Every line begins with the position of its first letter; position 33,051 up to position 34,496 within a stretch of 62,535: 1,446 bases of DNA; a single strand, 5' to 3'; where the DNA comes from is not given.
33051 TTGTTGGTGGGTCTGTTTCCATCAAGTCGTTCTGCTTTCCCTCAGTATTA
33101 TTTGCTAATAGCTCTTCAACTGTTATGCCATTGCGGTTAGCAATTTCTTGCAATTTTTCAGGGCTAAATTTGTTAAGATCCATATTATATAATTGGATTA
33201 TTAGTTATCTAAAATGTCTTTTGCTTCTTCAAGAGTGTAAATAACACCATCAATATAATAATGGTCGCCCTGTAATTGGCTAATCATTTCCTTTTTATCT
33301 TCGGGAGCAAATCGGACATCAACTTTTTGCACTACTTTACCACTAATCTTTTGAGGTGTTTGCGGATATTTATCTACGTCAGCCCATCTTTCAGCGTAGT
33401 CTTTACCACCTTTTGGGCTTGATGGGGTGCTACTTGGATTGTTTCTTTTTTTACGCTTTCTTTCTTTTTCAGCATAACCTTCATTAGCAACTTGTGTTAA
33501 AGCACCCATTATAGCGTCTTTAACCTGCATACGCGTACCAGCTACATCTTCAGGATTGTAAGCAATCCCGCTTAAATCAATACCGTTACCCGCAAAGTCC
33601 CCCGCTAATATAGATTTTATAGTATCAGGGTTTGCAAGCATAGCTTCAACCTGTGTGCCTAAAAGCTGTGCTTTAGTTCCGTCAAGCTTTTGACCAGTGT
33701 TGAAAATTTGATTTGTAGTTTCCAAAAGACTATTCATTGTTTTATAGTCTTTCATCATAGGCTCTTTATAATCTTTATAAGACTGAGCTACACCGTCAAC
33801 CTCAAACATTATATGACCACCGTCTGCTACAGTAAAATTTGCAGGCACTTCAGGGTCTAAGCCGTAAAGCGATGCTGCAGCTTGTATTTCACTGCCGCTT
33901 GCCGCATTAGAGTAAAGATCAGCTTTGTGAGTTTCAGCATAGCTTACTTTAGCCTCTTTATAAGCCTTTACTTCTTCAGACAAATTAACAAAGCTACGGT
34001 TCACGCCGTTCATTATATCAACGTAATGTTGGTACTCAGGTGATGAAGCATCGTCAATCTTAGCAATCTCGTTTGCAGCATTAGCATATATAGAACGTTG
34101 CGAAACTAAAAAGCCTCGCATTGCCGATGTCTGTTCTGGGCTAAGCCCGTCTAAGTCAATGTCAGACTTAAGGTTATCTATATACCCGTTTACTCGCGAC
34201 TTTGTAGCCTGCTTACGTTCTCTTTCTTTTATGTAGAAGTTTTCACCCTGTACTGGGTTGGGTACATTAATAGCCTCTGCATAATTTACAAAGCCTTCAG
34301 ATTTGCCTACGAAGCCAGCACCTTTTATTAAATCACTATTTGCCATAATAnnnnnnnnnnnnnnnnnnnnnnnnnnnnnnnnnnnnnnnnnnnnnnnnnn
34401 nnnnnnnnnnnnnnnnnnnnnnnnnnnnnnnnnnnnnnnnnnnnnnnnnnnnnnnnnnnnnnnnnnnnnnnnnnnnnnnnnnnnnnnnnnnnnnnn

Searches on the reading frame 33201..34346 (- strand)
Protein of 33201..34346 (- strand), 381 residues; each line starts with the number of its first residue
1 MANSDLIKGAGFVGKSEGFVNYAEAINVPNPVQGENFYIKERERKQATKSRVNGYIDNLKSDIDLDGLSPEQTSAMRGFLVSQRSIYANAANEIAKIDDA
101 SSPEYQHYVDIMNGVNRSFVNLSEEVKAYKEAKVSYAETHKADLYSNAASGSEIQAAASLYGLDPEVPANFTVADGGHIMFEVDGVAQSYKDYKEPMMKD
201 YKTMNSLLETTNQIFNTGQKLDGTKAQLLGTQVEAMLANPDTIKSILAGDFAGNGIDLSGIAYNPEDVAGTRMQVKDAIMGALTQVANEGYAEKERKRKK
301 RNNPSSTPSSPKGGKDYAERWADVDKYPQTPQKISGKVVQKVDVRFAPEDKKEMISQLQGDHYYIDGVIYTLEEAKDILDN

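Call 65: find_related_loci(query=window:33201-34346:-, collection=viral_contigs, flank=3000)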
Query window:33201-34346:- (381 aa) in viral_contigs; peptide patterns used: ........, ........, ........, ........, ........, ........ (x = any residue, [..] = any of these).
6 stretches matched a pattern; 3 encode a relative of the query (tblastn E <= 1e-3); 3 distinct loci.
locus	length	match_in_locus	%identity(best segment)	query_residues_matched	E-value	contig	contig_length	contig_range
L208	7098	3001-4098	80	1-381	0e+0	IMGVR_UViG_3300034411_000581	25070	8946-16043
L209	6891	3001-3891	77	2-298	2e-155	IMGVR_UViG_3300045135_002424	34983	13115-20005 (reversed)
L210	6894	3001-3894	72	2-299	5e-147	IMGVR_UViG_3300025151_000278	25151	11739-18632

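Call 72: search_protein_families(library=pfam, max_evalue=0.01, proteins=[window:33201-34346:-])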
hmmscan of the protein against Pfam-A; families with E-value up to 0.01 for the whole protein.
window:33201-34346:- (381 aa): 0 families

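Call 93: search_protein_families(library=phrogs, max_evalue=0.001, proteins=[window:33201-34346:-])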
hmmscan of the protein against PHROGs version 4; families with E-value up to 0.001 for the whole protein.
window:33201-34346:- (381 aa): 0 families

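Call 103: find_homologous_proteins(query=window:33201-34346:-, max_evalue=0.001)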
Query window:33201-34346:- (381 aa): 54 proteins with E <= 0.001 among 5778 candidates.
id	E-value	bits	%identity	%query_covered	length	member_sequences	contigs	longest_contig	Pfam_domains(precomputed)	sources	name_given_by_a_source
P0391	2.5e-195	667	83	100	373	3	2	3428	-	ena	-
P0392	3.6e-195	666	79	100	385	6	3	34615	-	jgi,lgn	jgi:hypothetical protein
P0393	2.9e-193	660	91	88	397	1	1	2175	-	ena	-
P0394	1.3e-192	658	97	81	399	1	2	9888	-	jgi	-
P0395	2.1e-190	651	96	81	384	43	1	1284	-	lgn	-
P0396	4.4e-190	650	97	81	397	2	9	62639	-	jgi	jgi:hypothetical protein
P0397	9.2e-182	622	96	79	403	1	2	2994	-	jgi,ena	-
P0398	2.7e-176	604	93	79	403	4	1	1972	-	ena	-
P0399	1.5e-174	599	88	82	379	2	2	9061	-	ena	-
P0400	1.0e-173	596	78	94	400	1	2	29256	-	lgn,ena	-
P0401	1.8e-173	595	86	82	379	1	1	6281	-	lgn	-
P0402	3.4e-169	581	89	79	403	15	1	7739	-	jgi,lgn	-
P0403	5.2e-167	574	84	81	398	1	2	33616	-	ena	-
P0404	8.8e-167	573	87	79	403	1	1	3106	-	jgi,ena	-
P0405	9.3e-167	573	84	79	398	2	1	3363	-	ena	-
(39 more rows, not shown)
